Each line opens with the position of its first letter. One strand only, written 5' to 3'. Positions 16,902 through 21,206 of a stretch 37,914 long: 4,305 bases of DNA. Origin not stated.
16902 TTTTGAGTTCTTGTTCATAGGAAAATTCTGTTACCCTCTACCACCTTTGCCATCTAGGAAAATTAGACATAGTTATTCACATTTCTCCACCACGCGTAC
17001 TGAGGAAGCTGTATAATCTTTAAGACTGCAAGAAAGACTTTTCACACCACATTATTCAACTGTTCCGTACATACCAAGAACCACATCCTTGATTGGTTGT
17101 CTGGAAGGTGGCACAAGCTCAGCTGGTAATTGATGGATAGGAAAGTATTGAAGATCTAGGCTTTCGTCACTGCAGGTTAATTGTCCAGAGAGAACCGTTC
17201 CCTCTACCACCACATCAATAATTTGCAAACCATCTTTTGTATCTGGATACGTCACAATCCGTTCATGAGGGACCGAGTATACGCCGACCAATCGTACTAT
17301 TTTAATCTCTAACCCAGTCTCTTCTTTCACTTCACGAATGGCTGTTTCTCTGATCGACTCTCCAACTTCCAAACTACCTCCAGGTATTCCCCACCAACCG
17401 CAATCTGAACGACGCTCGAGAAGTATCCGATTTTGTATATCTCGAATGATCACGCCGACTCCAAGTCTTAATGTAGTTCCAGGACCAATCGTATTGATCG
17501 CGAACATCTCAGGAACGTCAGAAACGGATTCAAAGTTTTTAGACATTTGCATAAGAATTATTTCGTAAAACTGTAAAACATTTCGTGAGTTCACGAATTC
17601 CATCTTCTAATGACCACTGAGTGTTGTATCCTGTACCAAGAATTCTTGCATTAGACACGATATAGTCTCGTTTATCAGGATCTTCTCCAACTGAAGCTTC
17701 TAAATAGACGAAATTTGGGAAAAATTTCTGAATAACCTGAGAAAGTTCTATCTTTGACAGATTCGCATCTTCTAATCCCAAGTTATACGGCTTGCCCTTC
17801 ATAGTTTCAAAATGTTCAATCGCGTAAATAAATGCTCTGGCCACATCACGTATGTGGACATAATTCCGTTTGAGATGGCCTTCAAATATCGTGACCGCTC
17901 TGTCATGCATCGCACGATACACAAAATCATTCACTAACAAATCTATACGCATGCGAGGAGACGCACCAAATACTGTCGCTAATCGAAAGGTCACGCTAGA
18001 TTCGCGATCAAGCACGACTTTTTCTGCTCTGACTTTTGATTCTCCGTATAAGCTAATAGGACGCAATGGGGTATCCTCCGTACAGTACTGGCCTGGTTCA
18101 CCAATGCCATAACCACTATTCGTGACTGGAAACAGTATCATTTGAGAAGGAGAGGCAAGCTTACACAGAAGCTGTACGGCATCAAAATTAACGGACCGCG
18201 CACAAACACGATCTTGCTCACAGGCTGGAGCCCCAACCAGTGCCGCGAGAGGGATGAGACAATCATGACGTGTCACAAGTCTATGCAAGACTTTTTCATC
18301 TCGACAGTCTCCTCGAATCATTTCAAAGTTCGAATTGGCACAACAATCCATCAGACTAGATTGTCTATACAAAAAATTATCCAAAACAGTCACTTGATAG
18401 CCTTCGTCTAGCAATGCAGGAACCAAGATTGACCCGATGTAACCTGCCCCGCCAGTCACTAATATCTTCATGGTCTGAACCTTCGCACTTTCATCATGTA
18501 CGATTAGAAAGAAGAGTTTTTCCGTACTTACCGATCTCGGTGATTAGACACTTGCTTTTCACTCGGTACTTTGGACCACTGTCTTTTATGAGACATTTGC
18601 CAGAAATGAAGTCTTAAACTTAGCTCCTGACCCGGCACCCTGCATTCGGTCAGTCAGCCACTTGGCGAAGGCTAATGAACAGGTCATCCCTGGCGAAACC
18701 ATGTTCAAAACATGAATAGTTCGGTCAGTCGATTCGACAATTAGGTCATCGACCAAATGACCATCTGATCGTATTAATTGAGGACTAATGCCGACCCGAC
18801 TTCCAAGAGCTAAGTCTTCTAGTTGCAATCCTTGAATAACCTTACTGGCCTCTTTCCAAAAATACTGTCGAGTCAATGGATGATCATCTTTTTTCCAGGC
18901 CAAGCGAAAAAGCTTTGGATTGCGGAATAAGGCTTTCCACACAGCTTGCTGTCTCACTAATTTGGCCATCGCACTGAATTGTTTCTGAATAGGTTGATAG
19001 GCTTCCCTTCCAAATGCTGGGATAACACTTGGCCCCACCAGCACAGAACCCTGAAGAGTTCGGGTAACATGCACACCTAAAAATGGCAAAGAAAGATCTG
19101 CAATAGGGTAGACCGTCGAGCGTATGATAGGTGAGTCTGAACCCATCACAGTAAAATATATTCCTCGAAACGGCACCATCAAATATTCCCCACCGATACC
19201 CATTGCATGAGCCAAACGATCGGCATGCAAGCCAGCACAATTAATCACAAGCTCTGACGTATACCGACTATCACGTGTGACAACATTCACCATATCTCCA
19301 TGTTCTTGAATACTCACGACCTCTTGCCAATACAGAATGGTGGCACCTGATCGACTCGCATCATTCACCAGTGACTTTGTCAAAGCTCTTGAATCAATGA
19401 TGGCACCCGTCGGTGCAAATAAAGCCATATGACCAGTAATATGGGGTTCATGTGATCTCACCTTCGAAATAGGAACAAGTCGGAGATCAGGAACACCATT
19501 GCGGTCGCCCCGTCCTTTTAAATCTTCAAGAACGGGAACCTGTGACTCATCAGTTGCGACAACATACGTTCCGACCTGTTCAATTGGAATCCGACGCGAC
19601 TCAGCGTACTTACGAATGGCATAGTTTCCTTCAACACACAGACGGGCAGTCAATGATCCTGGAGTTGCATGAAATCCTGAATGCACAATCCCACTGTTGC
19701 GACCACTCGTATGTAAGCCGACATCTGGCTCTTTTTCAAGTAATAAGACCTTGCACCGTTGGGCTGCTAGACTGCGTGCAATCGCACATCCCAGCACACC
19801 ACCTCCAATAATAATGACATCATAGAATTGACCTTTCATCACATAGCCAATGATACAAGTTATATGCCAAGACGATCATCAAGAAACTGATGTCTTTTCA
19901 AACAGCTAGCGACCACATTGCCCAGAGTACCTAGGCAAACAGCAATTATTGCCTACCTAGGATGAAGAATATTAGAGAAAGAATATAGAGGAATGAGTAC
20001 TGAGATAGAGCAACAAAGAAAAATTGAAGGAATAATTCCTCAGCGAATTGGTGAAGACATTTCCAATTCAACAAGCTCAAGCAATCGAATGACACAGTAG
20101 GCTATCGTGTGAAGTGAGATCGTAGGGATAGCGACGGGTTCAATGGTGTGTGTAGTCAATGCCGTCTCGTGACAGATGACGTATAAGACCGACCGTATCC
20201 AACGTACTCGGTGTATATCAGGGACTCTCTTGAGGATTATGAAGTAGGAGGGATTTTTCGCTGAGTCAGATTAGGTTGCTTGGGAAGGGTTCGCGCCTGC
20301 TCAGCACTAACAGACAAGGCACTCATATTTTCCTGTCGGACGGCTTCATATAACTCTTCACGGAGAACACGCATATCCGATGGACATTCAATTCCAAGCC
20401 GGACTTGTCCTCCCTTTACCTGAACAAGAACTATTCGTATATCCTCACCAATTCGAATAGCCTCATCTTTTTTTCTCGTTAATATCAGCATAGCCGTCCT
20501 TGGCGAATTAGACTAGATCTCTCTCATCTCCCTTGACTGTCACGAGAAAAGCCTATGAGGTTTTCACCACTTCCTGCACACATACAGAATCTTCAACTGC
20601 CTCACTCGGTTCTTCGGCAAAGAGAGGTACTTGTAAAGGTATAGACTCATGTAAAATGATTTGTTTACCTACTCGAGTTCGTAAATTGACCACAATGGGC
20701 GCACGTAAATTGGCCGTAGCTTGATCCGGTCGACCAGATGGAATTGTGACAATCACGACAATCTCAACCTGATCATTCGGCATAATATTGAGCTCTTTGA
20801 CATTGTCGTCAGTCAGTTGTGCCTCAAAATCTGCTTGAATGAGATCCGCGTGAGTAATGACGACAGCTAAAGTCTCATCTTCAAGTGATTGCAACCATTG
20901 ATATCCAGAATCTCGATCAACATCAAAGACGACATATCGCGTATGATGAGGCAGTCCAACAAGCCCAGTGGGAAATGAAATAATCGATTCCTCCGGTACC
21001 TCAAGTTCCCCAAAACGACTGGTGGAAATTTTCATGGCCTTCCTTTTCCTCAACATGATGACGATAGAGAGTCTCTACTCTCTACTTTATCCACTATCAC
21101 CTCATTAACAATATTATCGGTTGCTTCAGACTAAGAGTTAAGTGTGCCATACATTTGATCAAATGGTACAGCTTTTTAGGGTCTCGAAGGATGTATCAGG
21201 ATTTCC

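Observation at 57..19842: A 19-gene, about 19.8-kb sugar-nucleotide tailoring block next to the late flagellar genes: a candidate undescribed heptose-derived glycan pathway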

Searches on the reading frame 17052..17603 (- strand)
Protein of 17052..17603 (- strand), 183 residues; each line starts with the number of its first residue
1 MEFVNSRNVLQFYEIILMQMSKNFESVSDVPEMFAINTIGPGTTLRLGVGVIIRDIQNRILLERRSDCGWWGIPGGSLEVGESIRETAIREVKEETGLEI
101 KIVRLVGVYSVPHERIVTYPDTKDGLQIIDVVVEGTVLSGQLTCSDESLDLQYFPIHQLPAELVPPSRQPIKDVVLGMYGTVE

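Call 5: search_protein_families(library=pfam, proteins=[window:17052-17603:-])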
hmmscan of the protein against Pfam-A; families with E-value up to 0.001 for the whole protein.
window:17052-17603:- (183 aa): 2 families
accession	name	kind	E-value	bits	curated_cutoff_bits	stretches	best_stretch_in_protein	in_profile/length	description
PF00293.34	NUDIX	-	4.3e-22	79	21.1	1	45-172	2-132/134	NUDIX domain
PF14815.12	NUDIX_4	-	0.00043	20.5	35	1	51-104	3-55/113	NUDIX domain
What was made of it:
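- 17052..17546 (-): NUDIX hydrolase (likely start near 17546, overlapping the end of SDR_a). Pfam NUDIX 79 bits (call 5).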

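Call 7: search_protein_families(library=ncbifam, proteins=[window:17052-17603:-], max_evalue=0.00001)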
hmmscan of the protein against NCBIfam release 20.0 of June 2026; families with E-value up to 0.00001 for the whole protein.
window:17052-17603:- (183 aa): 14 families
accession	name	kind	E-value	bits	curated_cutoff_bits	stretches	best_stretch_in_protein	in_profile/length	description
NF006530.0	PRK08999.1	equivalog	2.4e-10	40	245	1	49-171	10-124/315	Nudix family hydrolase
NF041652.1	Nud_hyd_Dein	equivalog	5.7e-10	39.6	200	1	49-110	16-84/152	Nudix hydrolase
NF006961.0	PRK09438.1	equivalog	6.5e-10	38.7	103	1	53-102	15-65/151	dihydroneopterin triphosphate diphosphatase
TIGR02705.1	nudix_YtkD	equivalog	4e-09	36.2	154.4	1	52-114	29-90/156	RNA deprotection pyrophosphohydrolase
NF001937.0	PRK00714.1-4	equivalog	4.2e-09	36.2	139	1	45-107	7-69/161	RNA pyrophosphohydrolase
TIGR00586.1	mutt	equivalog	5.1e-08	33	97.9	1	45-106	5-69/129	8-oxo-dGTP diphosphatase MutT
NF008044.0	PRK10776.1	equivalog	1.4e-07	31.5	148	1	44-109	3-71/130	8-oxo-dGTP diphosphatase MutT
NF001934.0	PRK00714.1-1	equivalog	2.4e-07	30.3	241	1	45-106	7-68/176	RNA pyrophosphohydrolase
NF001299.0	PRK00241.1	equivalog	3.2e-07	30.1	158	1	51-116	140-208/263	NAD(+) diphosphatase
NF001935.0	PRK00714.1-2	equivalog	9.3e-07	28.5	259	1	46-107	8-69/183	RNA pyrophosphohydrolase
NF007834.0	PRK10546.1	equivalog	4.3e-06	26.6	156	1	54-106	11-67/135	pyrimidine (deoxy)nucleoside triphosphate diphosphatase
NF003788.0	PRK05379.1-5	equivalog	4.6e-06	26.2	354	1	60-122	227-289/351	bifunctional nicotinamide-nucleotide adenylyltransferase/Nudix hydroxylase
NF001938.0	PRK00714.1-5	equivalog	6.1e-06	25.7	116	1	45-99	12-75/172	RNA pyrophosphohydrolase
NF012016.0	PRK15472.1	equivalog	6.4e-06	25.9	95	1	67-148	29-111/141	nucleoside triphosphatase NudI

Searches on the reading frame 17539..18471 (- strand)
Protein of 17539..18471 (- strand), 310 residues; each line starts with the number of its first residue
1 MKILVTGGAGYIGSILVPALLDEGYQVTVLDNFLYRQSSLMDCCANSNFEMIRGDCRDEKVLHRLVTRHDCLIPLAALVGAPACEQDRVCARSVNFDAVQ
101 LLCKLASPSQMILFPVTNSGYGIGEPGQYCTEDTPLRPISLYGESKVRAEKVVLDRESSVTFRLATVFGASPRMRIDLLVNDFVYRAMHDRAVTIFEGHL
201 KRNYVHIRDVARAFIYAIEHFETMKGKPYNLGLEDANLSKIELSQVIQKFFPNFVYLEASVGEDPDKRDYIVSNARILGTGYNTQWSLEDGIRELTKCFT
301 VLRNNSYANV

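Call 5: search_protein_families(library=pfam, proteins=[window:17539-18471:-])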
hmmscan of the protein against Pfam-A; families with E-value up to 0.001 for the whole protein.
window:17539-18471:- (310 aa): 7 families
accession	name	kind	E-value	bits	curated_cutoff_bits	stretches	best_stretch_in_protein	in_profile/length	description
PF01370.27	Epimerase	-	2.8e-33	115.8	20.9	1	3-232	1-240/240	NAD dependent epimerase/dehydratase family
PF16363.11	GDP_Man_Dehyd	-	1.2e-18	68.1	27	1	4-222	1-241/332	GDP-mannose 4,6 dehydratase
PF04321.23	RmlD_sub_bind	-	3.6e-17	62.8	27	1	1-222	1-201/287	RmlD substrate binding domain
PF01073.25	3Beta_HSD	-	8.1e-11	41.9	22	1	4-222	1-233/280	3-beta hydroxysteroid dehydrogenase/isomerase family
PF02719.21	Polysacc_synt_2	-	4.6e-08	33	20.2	1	3-221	1-220/293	Polysaccharide biosynthesis protein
PF05368.20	NmrA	-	5.1e-07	30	27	1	2-73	4-74/298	NmrA-like family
PF07993.18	NAD_binding_4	-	0.00039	20.1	20.1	0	5-107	1-124/258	Male sterility protein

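Call 7: search_protein_families(library=ncbifam, proteins=[window:17539-18471:-], max_evalue=0.00001)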
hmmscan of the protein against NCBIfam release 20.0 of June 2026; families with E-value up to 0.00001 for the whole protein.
window:17539-18471:- (310 aa): 17 families
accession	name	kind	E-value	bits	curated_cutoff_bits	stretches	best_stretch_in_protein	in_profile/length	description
TIGR01179.1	galE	equivalog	5.8e-24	84.5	262.3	1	2-174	1-183/332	UDP-glucose 4-epimerase GalE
TIGR01181.1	dTDP_gluc_dehyt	equivalog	2.8e-19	69.3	365.1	1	2-299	1-311/321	dTDP-glucose 4,6-dehydratase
TIGR02197.1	heptose_epim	equivalog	1.1e-15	57.6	274.6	1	3-237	1-247/316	ADP-glyceromanno-heptose 6-epimerase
TIGR03466.1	HpnA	hypoth_equivalog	1.1e-15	57.4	367.65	1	1-241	1-238/327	hopanoid-associated sugar epimerase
NF043036.1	ErythonDh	equivalog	1.5e-13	50.7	325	1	1-155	1-162/321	D-erythronate dehydrogenase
NF007956.0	PRK10675.1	subfamily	1.8e-13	50.3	394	1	1-156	1-163/338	UDP-glucose 4-epimerase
TIGR04180.1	EDH_00030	hypoth_equivalog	2.4e-13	49.8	475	1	3-251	1-256/297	NAD-dependent 4,6-dehydratase LegB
TIGR01214.1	rmlD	equivalog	5.6e-13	48.6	224.05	1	2-197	1-177/285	dTDP-4-dehydrorhamnose reductase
NF042422.1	oxyalk_red_OleD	equivalog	1.3e-10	41.2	580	1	1-223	1-220/329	2-alkyl-3-oxoalkanoate reductase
NF007490.0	PRK10084.1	subfamily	4.8e-09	35.7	649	0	1-72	1-77/361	dTDP-glucose 4,6-dehydratase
NF008872.0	PRK11908.1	equivalog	6e-09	35.4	294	1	1-254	2-274/349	bifunctional UDP-4-keto-pentose/UDP-xylose synthase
NF007582.0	PRK10217.1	equivalog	1.1e-08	34.6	698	0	2-77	3-83/355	dTDP-glucose 4,6-dehydratase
NF047837.1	UDPAcbARedWbcJ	equivalog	8.7e-07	28.2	500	0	141-220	102-186/372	UDP-2-acetamido-2,6-beta-L-arabino-hexul-4-ose reductase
NF011728.1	PRK15181.1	equivalog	1.5e-06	27.5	760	1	3-247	18-278/348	Vi polysaccharide biosynthesis UDP-N-acetylglucosaminuronic acid C-4 epimerase TviC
TIGR03589.1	PseB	equivalog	2.1e-06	26.9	407.75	0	2-96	6-102/324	UDP-N-acetylglucosamine 4,6-dehydratase (inverting)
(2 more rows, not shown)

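Call 45: search_solved_structures(query=window:17539-18471:-, max_evalue=1e-10)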
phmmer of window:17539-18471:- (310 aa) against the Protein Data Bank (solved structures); distinct sequences matched with E-value up to 1e-10: 38.
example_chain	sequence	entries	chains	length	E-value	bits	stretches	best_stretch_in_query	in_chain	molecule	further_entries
6vo6_A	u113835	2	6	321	1.2e-115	389.1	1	2-309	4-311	Putative sugar-nucleotide epimerase/dehydratease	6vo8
8rdg_A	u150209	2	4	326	8.8e-24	87.5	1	1-249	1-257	SDR family NAD(P)-dependent oxidoreductase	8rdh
8rdi_A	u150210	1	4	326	3.2e-23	85.6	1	1-249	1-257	SDR family NAD(P)-dependent oxidoreductase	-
6wjb_A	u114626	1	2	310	1.9e-22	83.1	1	2-221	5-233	NAD-dependent epimerase/dehydratase family protein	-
6wj9_A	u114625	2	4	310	9.4e-22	80.8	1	2-221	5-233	NAD-dependent epimerase/dehydratase family protein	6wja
4lk3_A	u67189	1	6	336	8.3e-18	67.8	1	2-298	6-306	UDP-glucuronic acid decarboxylase 1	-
4gll_A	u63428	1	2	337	2.1e-17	66.5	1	2-298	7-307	UDP-glucuronic acid decarboxylase 1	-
4m55_A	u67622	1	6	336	2.1e-17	66.5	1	2-298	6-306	UDP-glucuronic acid decarboxylase 1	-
2b69_A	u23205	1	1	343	2.5e-17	66.2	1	2-296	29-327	UDP-glucuronate decarboxylase 1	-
8wxk_A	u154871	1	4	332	1.2e-16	64.1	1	2-176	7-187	UDP-glucose 4-epimerase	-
6zl6_A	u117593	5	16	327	4.7e-16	62.1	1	1-292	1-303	Epimerase domain-containing protein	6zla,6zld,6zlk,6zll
8shh_A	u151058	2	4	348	1.2e-15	60.8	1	2-299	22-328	dTDP-glucose 4,6-dehydratase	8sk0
6zlj_A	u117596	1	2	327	1.7e-15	60.3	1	1-292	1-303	Epimerase domain-containing protein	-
3icp_A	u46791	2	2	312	2.6e-13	53.1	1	1-247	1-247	NAD-dependent epimerase/dehydratase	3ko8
8wow_A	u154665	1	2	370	7e-13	51.7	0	2-157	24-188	UDP-glucose 4-epimerase 2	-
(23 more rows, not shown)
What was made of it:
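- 17539..18471 (-): SDR_a: Cj1427-like NDP-heptose C4-dehydrogenase. Best PDB hit 6VO6/6VO8, 389 bits, E 1e-115; the next hit scores 87 bits (call 45).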

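Call 65: search_solved_structures(query=window:17539-18471:-, max_evalue=1e-50, show_alignments=1)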
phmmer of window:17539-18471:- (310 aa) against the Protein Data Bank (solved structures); distinct sequences matched with E-value up to 1e-50: 1.
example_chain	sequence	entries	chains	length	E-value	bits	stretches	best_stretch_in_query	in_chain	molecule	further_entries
6vo6_A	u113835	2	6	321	1.2e-115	389.1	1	2-309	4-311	Putative sugar-nucleotide epimerase/dehydratease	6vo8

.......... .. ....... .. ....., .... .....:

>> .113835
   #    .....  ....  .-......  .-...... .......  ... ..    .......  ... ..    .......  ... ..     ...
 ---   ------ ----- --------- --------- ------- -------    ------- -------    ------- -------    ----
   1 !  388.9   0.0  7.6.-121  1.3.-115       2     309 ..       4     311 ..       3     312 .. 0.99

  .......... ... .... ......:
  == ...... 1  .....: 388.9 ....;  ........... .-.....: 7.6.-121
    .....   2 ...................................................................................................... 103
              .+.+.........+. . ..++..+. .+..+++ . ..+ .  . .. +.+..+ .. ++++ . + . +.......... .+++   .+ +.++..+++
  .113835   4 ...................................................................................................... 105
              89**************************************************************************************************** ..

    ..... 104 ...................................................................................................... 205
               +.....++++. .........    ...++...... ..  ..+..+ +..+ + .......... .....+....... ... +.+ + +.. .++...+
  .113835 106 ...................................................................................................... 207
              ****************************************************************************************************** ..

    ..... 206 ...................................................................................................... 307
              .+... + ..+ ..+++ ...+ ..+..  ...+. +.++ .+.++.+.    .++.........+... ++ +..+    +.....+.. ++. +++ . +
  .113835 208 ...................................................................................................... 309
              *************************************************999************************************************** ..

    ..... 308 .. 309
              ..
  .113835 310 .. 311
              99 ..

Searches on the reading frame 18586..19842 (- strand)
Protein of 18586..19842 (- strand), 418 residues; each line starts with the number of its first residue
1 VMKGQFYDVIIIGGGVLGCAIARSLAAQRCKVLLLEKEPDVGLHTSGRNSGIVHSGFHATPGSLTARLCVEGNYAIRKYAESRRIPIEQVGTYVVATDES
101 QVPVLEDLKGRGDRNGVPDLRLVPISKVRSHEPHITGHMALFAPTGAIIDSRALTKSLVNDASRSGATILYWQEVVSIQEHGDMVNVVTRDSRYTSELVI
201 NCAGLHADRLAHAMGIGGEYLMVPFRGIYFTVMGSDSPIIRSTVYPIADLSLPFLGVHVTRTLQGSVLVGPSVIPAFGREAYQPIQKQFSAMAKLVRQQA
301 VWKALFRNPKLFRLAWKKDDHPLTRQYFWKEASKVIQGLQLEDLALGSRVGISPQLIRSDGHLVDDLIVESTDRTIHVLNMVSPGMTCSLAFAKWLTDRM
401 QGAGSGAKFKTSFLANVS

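Call 5: search_protein_families(library=pfam, proteins=[window:18586-19842:-])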
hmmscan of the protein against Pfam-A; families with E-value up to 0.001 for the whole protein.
window:18586-19842:- (418 aa): 8 families
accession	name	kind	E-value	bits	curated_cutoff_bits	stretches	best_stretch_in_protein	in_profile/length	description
PF01266.30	DAO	-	1.4e-58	199.6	27.9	1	8-399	1-353/353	FAD dependent oxidoreductase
PF13450.12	NAD_binding_8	-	9.3e-08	32.7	21.9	1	11-49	1-39/68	NAD(P)-binding Rossmann-like domain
PF01494.25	FAD_binding_3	-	3.3e-05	23.7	22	0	152-204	100-158/349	FAD binding domain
PF03486.20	HI0933_like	-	0.00012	22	50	0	8-42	2-36/244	HI0933-like protein Rossmann domain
PF00890.30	FAD_binding_2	-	0.00019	21.2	20.4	1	8-52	1-45/414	FAD binding domain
PF07992.20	Pyr_redox_2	-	0.00034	20.6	26.1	0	7-41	1-35/291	Pyridine nucleotide-disulphide oxidoreductase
PF12831.13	FAD_oxidored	-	0.0005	19.9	27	0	8-42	1-35/416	FAD dependent oxidoreductase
PF00070.33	Pyr_redox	-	0.00091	20.1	22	0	9-41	2-34/82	Pyridine nucleotide-disulphide oxidoreductase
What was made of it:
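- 18586..19842 (-): FAD-dependent L-2-hydroxyglutarate oxidase (LhgO)-type gene, first gene of the block. Pfam DAO 199.6 bits (call 5).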

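Call 7: search_protein_families(library=ncbifam, proteins=[window:18586-19842:-], max_evalue=0.00001)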
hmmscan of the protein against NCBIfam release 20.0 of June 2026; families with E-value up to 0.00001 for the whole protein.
window:18586-19842:- (418 aa): 23 families
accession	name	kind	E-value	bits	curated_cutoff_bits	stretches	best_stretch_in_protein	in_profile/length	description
NF008726.1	PRK11728.1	equivalog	8.9e-101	337.5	299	1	7-395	1-386/389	L-2-hydroxyglutarate oxidase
NF033460.1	glycerol3P_ox_II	equivalog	5.4e-49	167.3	460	1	7-288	2-286/361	type 2 glycerol-3-phosphate oxidase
TIGR03377.1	glycerol3P_GlpA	equivalog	1.8e-22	79.6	552.8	1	8-229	1-224/530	anaerobic glycerol-3-phosphate dehydrogenase subunit GlpA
TIGR02352.1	thiamin_ThiO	equivalog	3.9e-18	65.7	250.8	1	9-213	1-213/351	glycine oxidase ThiO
NF008313.0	PRK11101.1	equivalog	5.1e-18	64.9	425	1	6-213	8-219/548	anaerobic glycerol-3-phosphate dehydrogenase subunit A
TIGR03197.1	MnmC_Cterm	equivalog_domain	2.5e-16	59.8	174.2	1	8-213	1-209/400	FAD-dependent 5-carboxymethylaminomethyl-2-thiouridine(34) oxidoreductase MnmC1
NF002480.1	PRK01747.1-1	equivalog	2.5e-14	52.6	540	1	8-213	250-458/645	bifunctional tRNA (5-methylaminomethyl-2-thiouridine)(34)-methyltransferase MnmC2/FAD-dependent 5-carboxymethylaminomethyl-2-thiouridine(34)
TIGR03364.1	HpnW_proposed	hypoth_equivalog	2.9e-14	52.9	285.1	1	7-211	1-201/365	TIGR03364 family FAD-dependent oxidoreductase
NF008425.0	PRK11259.1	equivalog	9.6e-13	47.8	257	1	136-214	134-212/377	N-methyl-L-tryptophan oxidase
NF009906.0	PRK13369.1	equivalog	1.2e-12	47.1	352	1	4-57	4-56/502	glycerol-3-phosphate dehydrogenase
TIGR01377.1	soxA_mon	subfamily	1.8e-12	46.7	479.65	1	7-216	1-209/381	amino oxidase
TIGR02032.1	GG-red-SF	subfamily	6.7e-11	42.4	158.8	1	7-39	1-33/297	geranylgeranyl reductase family protein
NF001933.0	PRK00711.1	subfamily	8e-11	41.6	383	0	9-59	3-53/429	D-amino acid dehydrogenase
NF008899.0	PRK12266.1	equivalog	1.9e-10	39.8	360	1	3-57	3-56/508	glycerol-3-phosphate dehydrogenase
NF050086.1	pipecolate_AmaA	exception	3.8e-09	35.7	600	1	7-201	26-231/425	L-pipecolate oxidase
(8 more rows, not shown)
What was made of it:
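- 18586..19842 (-): NCBIfam NF008726 LhgO 337.5 bits, above the curated cutoff of 299 (call 7).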

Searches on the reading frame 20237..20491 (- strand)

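Call 72: search_protein_families(library=pfam, max_evalue=0.001, proteins=[window:20237-20491:-])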
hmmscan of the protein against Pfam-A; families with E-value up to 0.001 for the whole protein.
window:20237-20491:- (84 aa): 1 family
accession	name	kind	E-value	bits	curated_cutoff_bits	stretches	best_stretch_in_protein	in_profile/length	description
PF02599.21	CsrA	-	1e-22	80.3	27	1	1-52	1-52/53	Global regulator protein family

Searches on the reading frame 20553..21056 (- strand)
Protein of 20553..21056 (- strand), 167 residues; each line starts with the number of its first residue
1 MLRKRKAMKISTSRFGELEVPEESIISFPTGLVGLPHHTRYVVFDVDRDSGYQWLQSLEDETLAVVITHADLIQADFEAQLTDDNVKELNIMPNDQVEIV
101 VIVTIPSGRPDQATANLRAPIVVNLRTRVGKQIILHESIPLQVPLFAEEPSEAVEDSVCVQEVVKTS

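Call 72: search_protein_families(library=pfam, max_evalue=0.001, proteins=[window:20553-21056:-])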
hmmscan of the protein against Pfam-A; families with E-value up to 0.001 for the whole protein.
window:20553-21056:- (167 aa): 1 family
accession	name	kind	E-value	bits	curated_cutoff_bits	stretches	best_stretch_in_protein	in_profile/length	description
PF02623.20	FliW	-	7.5e-32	110.1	25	1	26-142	1-119/122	FliW protein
